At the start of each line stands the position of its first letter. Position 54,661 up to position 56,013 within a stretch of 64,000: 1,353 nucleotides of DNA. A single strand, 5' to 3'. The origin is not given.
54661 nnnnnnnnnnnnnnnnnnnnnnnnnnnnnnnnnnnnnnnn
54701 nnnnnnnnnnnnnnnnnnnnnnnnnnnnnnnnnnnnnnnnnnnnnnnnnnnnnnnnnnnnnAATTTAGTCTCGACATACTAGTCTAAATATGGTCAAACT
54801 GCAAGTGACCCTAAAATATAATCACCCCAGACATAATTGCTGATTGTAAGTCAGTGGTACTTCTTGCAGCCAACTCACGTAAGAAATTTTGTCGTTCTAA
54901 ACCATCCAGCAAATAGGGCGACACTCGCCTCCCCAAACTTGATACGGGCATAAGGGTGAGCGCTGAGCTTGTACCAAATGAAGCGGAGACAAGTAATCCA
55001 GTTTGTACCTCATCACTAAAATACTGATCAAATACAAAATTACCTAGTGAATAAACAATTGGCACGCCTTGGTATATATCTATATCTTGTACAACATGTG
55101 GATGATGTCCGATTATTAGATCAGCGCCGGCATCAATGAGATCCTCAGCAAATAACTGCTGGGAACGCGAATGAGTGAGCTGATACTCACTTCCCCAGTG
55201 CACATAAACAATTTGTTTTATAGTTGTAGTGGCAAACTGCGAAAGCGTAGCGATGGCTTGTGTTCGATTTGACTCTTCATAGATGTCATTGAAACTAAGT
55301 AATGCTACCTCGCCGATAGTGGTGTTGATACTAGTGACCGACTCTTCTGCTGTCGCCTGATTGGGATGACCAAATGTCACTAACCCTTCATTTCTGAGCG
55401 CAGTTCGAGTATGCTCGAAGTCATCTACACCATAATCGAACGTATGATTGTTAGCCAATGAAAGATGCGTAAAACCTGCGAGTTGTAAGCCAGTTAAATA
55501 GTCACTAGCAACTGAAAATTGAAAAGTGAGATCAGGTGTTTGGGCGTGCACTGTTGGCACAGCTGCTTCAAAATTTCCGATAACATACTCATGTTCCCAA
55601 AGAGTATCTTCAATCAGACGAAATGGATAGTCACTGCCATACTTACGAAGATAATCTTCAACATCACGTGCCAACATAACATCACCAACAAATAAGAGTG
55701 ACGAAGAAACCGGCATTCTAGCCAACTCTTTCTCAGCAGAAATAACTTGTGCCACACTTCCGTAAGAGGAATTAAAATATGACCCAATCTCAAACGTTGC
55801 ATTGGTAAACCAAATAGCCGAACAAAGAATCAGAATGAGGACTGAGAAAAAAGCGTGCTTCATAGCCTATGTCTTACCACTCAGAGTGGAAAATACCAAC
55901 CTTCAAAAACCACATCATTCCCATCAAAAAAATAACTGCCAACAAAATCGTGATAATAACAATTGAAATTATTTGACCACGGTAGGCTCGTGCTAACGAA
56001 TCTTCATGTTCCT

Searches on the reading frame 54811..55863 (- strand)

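Call 23: search_protein_families(library=ncbifam, proteins=[window:54811-55863:-], max_evalue=0.01)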
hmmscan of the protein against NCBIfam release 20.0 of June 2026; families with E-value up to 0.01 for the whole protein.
window:54811-55863:- (350 aa): 1 family
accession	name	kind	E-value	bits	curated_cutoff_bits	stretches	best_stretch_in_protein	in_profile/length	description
NF038314.1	epimerase_MslH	equivalog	5e-17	61.4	700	2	230-288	269-327/439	lasso peptide C-terminal Trp epimerase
